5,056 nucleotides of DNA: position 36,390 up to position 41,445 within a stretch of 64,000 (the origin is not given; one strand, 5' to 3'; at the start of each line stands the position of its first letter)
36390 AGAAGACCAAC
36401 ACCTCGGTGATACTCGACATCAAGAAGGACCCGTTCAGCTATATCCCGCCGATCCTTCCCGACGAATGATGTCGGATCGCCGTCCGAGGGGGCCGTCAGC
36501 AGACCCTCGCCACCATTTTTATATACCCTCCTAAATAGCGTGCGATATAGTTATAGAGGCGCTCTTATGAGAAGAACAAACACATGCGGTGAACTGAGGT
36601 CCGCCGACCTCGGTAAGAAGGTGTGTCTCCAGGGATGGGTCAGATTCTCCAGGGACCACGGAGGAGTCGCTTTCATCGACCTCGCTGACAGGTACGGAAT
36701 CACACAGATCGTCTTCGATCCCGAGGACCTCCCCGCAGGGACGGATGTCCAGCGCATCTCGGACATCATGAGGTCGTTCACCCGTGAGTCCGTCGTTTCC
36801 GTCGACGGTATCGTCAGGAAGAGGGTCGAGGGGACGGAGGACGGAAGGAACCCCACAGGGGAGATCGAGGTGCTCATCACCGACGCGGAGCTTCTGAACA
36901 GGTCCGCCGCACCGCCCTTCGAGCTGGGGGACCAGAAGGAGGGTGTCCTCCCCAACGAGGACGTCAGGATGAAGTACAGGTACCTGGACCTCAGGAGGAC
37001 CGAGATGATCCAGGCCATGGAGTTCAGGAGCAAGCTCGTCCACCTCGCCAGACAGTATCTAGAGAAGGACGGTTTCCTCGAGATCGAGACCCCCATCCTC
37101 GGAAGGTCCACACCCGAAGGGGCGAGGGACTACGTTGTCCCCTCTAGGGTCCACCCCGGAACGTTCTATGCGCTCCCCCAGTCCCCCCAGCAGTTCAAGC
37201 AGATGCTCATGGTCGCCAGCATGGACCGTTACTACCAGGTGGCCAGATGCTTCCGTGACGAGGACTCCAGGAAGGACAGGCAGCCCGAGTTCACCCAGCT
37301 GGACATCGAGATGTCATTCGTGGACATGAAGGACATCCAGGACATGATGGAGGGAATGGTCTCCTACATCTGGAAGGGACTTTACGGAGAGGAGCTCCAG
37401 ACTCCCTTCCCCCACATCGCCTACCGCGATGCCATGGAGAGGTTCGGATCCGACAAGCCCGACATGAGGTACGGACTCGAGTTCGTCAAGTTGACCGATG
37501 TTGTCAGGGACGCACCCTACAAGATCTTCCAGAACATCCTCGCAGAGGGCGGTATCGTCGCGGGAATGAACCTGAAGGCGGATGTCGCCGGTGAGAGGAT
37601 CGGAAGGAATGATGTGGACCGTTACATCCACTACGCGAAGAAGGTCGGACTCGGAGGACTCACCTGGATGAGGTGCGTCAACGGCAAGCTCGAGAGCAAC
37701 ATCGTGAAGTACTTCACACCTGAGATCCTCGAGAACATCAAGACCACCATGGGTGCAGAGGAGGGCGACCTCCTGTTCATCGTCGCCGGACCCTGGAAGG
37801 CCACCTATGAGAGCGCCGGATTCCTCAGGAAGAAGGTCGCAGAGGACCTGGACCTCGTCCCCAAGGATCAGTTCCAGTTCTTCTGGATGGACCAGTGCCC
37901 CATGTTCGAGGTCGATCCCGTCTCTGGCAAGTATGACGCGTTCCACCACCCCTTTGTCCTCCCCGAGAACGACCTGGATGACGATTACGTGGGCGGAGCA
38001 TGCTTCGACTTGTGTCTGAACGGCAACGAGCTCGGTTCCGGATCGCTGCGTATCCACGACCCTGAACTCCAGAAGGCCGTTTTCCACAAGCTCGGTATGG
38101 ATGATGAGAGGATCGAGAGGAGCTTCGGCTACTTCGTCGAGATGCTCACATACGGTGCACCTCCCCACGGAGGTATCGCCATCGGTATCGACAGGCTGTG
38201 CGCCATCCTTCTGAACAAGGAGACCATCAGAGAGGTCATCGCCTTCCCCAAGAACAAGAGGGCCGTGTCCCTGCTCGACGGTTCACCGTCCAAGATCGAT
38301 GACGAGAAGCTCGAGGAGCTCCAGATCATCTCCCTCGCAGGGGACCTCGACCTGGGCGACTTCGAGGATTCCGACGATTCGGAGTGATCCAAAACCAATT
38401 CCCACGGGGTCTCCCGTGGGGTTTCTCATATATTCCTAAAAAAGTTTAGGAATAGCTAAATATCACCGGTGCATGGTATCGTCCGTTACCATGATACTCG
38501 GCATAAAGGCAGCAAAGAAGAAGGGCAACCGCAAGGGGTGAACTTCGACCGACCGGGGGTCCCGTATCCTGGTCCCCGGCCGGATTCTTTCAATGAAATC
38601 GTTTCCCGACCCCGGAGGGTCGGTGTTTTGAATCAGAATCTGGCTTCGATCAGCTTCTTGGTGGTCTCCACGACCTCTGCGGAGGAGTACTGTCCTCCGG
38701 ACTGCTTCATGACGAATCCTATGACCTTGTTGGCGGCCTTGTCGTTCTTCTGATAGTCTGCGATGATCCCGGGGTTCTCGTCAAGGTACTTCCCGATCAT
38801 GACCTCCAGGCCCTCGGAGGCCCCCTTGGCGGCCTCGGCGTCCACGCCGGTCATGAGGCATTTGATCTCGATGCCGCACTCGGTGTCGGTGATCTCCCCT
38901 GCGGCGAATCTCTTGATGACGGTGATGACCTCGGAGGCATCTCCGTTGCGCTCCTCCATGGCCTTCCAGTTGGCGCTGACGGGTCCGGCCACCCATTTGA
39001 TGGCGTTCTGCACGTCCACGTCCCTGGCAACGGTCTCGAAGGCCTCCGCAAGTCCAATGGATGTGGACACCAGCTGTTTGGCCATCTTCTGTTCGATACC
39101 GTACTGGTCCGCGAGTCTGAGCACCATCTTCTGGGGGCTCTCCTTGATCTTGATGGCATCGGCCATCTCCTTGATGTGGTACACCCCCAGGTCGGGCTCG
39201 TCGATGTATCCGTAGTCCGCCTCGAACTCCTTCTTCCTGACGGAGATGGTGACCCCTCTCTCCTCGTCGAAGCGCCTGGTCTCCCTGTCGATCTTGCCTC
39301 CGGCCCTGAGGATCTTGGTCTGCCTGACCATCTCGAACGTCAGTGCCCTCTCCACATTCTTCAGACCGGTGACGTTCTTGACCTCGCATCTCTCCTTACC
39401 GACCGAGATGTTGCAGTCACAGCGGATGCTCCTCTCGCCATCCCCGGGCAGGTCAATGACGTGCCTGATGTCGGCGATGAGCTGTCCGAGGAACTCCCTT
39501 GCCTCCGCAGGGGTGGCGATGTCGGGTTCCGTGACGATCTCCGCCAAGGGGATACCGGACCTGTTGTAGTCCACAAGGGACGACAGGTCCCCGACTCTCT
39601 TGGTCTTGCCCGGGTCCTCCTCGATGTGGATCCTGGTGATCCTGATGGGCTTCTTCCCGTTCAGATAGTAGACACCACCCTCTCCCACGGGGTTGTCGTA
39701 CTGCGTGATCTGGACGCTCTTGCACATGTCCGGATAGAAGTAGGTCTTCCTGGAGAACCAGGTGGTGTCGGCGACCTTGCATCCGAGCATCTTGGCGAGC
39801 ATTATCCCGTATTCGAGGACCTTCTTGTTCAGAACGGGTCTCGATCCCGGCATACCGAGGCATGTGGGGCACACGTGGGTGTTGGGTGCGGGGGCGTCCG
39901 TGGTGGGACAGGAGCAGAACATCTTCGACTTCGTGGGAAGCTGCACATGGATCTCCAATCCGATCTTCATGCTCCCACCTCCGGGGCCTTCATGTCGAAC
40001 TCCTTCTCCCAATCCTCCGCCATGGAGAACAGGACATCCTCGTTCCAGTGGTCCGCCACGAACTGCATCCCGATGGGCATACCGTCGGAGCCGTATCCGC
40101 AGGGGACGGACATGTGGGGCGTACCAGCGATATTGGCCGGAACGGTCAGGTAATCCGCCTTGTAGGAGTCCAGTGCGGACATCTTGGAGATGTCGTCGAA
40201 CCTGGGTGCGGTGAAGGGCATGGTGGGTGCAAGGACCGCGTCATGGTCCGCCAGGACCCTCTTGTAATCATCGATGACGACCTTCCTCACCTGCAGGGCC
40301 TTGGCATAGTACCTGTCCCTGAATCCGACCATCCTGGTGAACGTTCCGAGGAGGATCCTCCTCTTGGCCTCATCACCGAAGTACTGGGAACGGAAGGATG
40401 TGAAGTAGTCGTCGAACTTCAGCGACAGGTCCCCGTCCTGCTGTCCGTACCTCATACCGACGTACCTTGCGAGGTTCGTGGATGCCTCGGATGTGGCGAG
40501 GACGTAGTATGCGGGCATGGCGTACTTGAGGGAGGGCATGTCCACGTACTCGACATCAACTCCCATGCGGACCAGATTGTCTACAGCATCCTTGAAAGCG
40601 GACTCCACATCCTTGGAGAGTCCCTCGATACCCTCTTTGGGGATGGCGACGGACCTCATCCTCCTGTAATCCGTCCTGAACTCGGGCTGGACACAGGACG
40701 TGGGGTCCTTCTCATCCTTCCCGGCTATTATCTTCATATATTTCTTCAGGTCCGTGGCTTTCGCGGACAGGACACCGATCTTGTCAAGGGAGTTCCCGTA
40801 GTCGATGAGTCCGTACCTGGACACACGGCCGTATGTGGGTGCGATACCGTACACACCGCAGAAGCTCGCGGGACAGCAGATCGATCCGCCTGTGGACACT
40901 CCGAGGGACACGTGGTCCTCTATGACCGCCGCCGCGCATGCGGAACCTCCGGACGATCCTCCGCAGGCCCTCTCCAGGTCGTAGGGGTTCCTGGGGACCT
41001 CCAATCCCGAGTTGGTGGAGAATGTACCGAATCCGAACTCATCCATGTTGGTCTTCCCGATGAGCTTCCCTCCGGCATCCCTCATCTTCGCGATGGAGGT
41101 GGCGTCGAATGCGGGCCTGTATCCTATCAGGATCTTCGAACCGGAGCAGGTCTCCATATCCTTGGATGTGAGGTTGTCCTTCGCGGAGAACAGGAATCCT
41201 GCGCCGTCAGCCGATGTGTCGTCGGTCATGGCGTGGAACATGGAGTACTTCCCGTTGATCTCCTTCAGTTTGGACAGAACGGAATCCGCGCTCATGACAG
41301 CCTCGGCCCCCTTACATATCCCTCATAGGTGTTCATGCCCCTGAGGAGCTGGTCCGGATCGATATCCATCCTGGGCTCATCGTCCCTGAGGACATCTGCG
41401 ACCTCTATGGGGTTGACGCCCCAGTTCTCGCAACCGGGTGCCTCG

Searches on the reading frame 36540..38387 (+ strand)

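Call 64: search_protein_families(library=pfam, proteins=[window:36540-38387:+], max_evalue=0.001)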
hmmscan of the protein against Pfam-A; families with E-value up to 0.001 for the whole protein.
window:36540-38387:+ (615 aa): 3 families
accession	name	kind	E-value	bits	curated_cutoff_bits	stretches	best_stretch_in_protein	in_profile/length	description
PF00152.25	tRNA-synt_2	-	1.5e-113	379.3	25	1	139-573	1-308/308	tRNA synthetases class II (D, K and N)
PF02938.19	GAD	-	2.3e-16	60.2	23.4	1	330-423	1-92/95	GAD domain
PF01336.31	tRNA_anti-codon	-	8.9e-13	48.4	27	1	28-119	1-75/75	OB-fold nucleic acid binding domain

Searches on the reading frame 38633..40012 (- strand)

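Call 64: search_protein_families(library=pfam, proteins=[window:38633-40012:-], max_evalue=0.001)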
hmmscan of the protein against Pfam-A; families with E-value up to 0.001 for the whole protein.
window:38633-40012:- (459 aa): 2 families
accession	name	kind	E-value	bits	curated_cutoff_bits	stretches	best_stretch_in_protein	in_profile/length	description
PF02934.20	GatB_N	-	2.4e-86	289.8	23.4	1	15-282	1-273/277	GatB/GatE catalytic domain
PF02637.23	GatB_Yqey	-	8.1e-07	29.5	27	1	324-454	2-147/148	GatB domain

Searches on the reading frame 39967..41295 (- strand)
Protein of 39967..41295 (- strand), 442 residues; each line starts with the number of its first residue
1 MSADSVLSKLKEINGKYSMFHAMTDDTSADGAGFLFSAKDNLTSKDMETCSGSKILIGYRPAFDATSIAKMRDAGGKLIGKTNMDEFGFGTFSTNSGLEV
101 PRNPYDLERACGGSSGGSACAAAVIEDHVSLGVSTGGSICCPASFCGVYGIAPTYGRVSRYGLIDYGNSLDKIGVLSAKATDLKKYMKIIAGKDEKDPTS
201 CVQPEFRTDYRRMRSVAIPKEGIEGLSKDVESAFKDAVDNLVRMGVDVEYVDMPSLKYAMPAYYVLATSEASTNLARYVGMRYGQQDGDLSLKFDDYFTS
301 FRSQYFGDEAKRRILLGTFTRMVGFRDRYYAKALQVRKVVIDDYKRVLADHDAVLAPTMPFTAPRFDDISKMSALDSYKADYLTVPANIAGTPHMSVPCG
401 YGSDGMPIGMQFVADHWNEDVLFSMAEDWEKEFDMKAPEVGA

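Call 64: search_protein_families(library=pfam, proteins=[window:39967-41295:-], max_evalue=0.001)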
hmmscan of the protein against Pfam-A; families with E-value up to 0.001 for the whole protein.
window:39967-41295:- (442 aa): 1 family
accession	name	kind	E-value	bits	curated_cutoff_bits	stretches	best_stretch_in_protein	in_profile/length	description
PF01425.27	Amidase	-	1.4e-103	347.8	27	1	33-422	49-444/445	Amidase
